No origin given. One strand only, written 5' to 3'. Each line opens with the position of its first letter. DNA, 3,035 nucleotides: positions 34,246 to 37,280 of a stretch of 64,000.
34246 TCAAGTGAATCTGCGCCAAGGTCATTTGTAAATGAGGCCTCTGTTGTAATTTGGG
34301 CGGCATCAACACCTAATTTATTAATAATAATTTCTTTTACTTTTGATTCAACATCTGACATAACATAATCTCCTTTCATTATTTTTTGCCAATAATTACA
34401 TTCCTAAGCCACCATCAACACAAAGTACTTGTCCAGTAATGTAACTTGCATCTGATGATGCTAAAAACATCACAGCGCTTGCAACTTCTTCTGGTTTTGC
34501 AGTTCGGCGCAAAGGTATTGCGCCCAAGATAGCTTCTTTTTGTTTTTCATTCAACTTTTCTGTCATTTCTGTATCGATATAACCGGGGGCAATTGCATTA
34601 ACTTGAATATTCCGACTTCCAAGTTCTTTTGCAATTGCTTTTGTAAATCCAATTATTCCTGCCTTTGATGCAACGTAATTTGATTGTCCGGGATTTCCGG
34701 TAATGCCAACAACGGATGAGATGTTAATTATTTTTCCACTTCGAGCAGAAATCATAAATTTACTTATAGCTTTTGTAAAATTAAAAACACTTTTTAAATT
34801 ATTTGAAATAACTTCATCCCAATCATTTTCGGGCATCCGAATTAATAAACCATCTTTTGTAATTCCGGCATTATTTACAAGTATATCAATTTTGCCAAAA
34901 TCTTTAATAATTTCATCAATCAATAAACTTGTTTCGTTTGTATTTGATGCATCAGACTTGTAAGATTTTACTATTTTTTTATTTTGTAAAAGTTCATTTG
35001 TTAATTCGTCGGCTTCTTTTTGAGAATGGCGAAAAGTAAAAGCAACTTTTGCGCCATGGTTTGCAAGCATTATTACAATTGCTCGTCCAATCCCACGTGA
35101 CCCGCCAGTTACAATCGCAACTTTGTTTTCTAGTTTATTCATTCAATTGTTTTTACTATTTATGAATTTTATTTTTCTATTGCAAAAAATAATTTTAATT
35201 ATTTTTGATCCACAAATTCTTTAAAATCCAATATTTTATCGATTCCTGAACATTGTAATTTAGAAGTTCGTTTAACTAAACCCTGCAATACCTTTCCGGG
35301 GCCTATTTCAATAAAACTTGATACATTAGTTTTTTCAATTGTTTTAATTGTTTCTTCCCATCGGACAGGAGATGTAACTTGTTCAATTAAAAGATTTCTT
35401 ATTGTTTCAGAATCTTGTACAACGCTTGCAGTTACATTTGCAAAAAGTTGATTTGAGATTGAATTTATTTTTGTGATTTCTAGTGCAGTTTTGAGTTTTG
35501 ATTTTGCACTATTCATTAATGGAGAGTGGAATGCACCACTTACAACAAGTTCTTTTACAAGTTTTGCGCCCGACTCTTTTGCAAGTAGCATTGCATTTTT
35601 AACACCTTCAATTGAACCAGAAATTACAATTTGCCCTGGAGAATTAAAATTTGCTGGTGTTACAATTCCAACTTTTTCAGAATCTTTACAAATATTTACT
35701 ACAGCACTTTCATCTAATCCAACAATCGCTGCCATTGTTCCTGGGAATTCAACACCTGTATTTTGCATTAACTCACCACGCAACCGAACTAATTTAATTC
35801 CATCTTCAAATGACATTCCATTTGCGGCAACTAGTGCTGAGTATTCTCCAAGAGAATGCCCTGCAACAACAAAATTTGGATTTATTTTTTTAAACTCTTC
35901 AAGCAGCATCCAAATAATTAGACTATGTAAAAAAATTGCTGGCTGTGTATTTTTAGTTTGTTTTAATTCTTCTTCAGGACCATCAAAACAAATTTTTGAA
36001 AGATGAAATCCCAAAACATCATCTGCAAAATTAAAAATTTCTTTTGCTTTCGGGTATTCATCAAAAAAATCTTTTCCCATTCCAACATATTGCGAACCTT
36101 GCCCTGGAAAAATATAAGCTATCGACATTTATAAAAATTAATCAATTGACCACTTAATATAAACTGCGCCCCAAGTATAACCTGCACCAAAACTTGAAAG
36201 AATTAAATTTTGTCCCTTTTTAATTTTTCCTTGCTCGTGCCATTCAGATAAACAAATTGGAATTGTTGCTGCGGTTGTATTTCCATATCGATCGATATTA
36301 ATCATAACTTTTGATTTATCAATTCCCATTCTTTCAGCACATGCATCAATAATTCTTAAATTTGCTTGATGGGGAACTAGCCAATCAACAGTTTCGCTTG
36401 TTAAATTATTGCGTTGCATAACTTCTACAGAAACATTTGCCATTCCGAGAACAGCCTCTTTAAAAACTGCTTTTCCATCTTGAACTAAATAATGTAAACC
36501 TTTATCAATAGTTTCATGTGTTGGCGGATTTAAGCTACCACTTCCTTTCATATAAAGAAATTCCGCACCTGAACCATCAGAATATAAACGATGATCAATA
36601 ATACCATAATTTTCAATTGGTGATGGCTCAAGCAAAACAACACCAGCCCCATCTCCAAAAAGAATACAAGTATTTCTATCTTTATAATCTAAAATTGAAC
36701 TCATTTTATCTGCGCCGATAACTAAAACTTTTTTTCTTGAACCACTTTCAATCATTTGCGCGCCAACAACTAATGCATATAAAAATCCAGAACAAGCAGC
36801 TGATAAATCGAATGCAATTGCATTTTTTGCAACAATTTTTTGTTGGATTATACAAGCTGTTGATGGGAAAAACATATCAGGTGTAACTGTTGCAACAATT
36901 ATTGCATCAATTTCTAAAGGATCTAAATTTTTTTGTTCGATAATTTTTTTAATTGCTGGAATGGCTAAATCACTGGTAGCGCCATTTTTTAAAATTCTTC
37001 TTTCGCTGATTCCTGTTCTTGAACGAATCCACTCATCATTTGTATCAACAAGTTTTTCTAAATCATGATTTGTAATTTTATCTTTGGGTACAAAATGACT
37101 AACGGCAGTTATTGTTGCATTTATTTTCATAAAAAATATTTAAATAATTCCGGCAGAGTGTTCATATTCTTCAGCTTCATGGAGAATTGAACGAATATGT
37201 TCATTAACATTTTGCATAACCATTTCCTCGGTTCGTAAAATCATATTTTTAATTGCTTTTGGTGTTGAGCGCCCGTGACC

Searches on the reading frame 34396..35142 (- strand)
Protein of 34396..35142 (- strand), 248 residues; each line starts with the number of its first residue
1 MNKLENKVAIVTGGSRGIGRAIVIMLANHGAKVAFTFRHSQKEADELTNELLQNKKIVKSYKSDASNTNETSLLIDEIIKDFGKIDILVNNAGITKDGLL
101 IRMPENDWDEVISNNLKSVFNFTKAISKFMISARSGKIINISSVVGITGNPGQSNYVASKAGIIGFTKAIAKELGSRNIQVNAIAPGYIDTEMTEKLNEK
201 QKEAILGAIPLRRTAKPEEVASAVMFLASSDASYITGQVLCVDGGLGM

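Call 49: search_protein_families(library=pfam, proteins=[window:34396-35142:-], max_evalue=1e-8)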
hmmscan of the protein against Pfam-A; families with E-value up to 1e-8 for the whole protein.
window:34396-35142:- (248 aa): 3 families
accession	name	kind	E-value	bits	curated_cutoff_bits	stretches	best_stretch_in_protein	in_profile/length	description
PF13561.12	adh_short_C2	-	1e-65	222.1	27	1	16-246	6-235/236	Enoyl-(Acyl carrier protein) reductase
PF00106.31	adh_short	-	2.3e-61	207.1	26.6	1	7-201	1-194/195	short chain dehydrogenase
PF08659.16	KR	-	2.6e-22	80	22.6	1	10-183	4-172/180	KR domain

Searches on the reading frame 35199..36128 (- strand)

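Call 49: search_protein_families(library=pfam, proteins=[window:35199-36128:-], max_evalue=1e-8)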
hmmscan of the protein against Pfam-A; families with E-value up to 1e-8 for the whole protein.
window:35199-36128:- (309 aa): 1 family
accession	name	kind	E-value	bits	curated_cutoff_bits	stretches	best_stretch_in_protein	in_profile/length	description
PF00698.26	Acyl_transf_1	-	5.7e-37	128.3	32.7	1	5-290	2-280/319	Acyl transferase domain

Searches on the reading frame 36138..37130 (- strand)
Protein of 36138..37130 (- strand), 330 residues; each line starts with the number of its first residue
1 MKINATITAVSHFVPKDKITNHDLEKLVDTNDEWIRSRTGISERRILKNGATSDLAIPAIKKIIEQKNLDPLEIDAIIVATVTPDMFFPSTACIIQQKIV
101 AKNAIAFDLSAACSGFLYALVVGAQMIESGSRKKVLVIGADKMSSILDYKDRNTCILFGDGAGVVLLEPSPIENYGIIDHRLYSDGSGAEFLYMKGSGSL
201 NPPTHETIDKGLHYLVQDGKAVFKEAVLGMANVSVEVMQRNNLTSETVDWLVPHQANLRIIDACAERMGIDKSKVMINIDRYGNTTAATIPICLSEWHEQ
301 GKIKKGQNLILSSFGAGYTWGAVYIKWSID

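Call 49: search_protein_families(library=pfam, proteins=[window:36138-37130:-], max_evalue=1e-8)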
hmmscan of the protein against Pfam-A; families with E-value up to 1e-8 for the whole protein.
window:36138-37130:- (330 aa): 2 families
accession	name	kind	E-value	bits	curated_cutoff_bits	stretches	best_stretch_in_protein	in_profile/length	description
PF08541.16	ACP_syn_III_C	-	4.4e-37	126.6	26.6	1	238-327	1-90/90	3-Oxoacyl-[acyl-carrier-protein (ACP)] synthase III C terminal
PF08545.16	ACP_syn_III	-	8.6e-31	106.1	24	1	107-186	1-80/80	3-Oxoacyl-[acyl-carrier-protein (ACP)] synthase III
